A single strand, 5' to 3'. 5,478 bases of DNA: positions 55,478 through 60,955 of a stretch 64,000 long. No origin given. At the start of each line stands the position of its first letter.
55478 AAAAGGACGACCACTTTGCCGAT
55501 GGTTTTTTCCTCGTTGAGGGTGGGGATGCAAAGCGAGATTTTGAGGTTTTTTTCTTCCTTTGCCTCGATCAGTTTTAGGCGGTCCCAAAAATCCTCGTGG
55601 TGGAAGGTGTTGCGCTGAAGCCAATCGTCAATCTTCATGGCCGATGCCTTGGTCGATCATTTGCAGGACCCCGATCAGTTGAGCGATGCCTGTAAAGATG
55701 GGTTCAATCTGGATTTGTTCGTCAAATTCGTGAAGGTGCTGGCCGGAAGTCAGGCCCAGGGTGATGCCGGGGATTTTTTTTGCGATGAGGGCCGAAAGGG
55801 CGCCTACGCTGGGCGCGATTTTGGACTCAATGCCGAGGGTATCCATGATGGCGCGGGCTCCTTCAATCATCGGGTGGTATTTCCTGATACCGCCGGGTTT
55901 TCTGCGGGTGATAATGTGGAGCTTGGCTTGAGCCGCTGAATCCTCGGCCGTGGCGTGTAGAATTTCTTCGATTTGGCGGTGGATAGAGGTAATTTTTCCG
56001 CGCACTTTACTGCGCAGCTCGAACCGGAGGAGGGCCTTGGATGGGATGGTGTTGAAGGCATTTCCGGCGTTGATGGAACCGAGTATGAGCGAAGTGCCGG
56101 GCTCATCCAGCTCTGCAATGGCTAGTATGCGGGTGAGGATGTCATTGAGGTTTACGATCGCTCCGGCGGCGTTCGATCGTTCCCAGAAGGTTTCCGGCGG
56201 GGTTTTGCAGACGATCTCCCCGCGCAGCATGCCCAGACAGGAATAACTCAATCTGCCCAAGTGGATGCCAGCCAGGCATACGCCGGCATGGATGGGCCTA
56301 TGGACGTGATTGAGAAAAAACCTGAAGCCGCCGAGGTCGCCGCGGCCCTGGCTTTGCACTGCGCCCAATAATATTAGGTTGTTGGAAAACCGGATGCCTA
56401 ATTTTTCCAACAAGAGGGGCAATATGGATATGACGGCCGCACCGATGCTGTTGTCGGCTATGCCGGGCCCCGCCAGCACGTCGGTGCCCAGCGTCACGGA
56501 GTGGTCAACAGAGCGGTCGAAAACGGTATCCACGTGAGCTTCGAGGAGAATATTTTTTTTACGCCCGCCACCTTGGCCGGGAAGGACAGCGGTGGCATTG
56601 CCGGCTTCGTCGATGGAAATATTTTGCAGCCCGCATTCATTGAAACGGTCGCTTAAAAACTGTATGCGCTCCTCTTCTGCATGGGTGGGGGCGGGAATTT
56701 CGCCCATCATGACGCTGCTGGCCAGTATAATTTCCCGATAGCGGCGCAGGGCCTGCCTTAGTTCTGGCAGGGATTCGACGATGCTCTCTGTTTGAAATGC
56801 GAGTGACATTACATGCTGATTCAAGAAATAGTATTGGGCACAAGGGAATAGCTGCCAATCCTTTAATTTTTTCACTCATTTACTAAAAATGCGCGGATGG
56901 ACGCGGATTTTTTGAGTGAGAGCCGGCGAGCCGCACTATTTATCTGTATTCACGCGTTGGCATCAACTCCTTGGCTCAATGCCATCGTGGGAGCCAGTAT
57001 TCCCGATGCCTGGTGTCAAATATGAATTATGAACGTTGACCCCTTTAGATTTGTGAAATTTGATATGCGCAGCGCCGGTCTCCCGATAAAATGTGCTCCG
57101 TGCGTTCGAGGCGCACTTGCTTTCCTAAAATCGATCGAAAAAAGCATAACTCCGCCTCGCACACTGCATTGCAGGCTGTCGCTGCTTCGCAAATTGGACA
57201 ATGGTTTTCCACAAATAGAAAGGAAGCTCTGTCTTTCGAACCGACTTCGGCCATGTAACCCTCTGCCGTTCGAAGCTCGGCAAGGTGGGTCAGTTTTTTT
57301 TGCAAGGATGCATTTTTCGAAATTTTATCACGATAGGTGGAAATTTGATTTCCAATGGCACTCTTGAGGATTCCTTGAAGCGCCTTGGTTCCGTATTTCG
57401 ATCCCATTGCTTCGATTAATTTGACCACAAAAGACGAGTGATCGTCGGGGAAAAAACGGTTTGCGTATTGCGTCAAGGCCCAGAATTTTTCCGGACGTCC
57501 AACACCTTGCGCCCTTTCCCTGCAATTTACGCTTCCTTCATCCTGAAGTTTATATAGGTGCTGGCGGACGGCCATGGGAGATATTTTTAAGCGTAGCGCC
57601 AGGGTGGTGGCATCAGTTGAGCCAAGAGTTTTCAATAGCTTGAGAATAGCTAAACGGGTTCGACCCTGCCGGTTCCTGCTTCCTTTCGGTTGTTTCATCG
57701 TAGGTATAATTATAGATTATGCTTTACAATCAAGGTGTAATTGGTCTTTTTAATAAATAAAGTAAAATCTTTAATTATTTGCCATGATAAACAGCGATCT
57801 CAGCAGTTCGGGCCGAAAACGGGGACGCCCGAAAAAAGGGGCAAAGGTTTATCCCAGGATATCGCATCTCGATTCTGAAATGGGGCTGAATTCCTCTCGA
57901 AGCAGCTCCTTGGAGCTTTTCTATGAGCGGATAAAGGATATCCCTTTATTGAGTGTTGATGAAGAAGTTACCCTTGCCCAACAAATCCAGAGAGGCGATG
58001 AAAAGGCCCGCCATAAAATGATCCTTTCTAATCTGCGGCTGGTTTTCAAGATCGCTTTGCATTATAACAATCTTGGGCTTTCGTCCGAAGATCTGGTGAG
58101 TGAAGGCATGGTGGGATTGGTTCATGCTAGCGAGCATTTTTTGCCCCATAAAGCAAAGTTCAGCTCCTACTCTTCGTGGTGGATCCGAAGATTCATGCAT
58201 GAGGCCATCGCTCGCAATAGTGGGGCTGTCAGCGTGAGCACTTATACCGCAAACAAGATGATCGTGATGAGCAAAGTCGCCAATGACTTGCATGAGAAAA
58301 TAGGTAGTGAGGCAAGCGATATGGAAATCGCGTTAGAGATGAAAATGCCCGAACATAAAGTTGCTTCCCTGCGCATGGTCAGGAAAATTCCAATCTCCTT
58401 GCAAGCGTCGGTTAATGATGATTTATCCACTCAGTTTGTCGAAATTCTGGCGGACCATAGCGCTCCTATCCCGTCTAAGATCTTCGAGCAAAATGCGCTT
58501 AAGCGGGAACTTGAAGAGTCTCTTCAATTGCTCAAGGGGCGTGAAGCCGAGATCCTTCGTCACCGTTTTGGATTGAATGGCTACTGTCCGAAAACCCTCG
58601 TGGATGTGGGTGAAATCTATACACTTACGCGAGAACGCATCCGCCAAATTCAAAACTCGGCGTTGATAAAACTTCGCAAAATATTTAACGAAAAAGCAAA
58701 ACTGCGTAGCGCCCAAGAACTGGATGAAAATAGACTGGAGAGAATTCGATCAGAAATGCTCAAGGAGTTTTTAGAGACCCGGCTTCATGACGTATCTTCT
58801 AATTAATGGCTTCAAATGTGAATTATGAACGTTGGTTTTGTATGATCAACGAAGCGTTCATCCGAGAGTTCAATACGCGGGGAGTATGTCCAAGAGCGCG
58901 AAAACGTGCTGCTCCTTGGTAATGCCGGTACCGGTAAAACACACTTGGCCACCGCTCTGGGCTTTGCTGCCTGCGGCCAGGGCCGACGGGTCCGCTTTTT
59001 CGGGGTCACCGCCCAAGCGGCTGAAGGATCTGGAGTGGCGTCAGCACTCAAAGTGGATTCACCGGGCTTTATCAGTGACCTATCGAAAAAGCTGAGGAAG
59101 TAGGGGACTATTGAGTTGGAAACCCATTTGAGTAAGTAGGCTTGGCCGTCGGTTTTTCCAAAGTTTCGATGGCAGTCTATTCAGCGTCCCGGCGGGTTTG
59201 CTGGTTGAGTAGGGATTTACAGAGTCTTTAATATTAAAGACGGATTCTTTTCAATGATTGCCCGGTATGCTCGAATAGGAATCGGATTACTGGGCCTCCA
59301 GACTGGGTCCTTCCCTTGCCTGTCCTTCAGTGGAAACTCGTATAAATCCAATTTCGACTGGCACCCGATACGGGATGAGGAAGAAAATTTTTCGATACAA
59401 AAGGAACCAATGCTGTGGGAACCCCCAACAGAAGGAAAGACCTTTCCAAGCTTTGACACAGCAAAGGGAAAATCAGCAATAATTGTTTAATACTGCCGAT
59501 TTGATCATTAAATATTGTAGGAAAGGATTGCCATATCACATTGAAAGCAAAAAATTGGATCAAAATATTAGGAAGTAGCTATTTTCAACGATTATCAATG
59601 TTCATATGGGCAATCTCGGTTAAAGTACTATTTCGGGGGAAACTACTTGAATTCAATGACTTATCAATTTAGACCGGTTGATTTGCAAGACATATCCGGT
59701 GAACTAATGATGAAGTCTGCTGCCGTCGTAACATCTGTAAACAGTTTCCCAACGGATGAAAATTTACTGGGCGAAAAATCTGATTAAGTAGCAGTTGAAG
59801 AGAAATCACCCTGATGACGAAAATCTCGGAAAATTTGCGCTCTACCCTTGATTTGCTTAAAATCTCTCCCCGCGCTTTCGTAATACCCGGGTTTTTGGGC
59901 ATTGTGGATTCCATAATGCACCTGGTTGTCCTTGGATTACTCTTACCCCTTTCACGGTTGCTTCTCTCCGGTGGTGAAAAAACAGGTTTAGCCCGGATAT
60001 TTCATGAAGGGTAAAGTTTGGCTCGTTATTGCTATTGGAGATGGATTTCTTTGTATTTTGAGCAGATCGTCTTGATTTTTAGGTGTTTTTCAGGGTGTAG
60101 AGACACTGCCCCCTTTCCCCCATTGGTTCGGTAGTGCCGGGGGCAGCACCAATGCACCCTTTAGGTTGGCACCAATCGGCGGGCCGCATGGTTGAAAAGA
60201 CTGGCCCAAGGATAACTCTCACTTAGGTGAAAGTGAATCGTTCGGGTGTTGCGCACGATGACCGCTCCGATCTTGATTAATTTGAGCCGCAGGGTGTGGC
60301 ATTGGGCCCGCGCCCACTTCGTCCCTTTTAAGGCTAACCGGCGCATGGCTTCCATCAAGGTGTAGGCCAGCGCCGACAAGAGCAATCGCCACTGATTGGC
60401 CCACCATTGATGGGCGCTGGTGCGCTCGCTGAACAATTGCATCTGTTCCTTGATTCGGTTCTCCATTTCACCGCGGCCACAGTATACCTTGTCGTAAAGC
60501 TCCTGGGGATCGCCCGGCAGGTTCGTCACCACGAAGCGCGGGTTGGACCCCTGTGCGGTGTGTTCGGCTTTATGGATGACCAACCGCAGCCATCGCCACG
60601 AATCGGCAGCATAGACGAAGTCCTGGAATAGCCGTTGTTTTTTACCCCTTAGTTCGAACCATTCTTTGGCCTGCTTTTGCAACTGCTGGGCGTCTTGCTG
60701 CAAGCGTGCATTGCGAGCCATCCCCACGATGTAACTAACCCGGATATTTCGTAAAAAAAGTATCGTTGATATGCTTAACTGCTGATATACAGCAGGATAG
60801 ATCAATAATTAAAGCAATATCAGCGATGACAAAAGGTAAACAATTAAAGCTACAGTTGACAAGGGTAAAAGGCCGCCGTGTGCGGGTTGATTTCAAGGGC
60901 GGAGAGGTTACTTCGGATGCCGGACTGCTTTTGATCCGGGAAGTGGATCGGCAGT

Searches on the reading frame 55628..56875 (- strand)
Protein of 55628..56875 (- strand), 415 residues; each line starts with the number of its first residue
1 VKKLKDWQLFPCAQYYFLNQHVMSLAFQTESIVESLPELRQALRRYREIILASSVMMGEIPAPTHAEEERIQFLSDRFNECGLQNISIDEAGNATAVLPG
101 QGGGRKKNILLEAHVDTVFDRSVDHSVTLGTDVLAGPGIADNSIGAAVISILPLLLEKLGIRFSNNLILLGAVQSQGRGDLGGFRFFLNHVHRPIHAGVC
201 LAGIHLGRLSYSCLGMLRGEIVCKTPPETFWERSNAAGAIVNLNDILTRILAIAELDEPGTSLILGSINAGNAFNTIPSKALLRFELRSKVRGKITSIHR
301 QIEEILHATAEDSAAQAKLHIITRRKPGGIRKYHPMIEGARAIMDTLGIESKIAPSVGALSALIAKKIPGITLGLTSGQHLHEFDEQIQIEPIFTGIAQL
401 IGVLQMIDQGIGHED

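Call 38: search_protein_families(library=pfam, proteins=[window:55628-56875:-], max_evalue=0.001)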
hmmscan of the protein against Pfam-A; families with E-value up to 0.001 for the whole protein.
window:55628-56875:- (415 aa): 1 family
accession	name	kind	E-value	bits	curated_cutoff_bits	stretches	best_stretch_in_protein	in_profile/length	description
PF07687.19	M20_dimer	-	4.5e-06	27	21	1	236-311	26-104/107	Peptidase dimerisation domain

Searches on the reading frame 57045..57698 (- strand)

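Call 38: search_protein_families(library=pfam, proteins=[window:57045-57698:-], max_evalue=0.001)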
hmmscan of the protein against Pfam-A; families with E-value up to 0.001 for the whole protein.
window:57045-57698:- (217 aa): 3 families
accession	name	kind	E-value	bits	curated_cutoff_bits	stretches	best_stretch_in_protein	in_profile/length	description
PF01022.26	HTH_5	-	2.3e-06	27.8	22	1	14-57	3-45/47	Bacterial regulatory protein, arsR family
PF14196.11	ATC_hydrolase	-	0.00022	22.5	28.1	1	90-212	8-143/145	L-2-amino-thiazoline-4-carboxylic acid hydrolase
PF08279.18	HTH_11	-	0.00092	19.5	25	0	15-55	2-43/55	HTH domain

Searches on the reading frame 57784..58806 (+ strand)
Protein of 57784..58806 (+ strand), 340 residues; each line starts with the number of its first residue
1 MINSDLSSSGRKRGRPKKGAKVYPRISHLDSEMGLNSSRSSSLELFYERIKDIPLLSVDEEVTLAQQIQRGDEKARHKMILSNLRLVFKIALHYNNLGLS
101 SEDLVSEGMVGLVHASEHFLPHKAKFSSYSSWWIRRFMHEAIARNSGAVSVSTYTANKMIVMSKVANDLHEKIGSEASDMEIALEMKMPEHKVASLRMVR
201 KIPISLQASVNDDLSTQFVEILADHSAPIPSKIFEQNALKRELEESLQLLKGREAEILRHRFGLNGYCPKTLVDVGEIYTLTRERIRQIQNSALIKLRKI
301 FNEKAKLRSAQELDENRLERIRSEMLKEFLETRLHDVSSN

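Call 38: search_protein_families(library=pfam, proteins=[window:57784-58806:+], max_evalue=0.001)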
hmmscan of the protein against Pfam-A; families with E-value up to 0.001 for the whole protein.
window:57784-58806:+ (340 aa): 4 families
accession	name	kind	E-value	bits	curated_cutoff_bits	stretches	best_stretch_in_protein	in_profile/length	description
PF04542.20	Sigma70_r2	-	3e-14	53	24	1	80-146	2-69/71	Sigma-70 region 2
PF04545.22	Sigma70_r4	-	1.9e-12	46.9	24.1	1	247-299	2-50/50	Sigma-70, region 4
PF04539.22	Sigma70_r3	-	3.8e-09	37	25.3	1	163-228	7-72/78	Sigma-70 region 3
PF00140.25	Sigma70_r1_2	-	8.2e-08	32.5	22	1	42-73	2-33/34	Sigma-70 factor, region 1.2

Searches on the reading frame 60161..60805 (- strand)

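Call 38: search_protein_families(library=pfam, proteins=[window:60161-60805:-], max_evalue=0.001)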
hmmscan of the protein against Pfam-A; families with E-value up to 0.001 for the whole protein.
window:60161-60805:- (214 aa): 2 families
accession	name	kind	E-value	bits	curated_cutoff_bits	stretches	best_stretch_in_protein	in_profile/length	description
PF13701.12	DDE_Tnp_1_4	-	1.7e-67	228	34.7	1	18-211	235-430/435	Transposase DDE domain group 1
PF01609.27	DDE_Tnp_1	-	8.9e-06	26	23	1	19-150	96-200/200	Transposase DDE domain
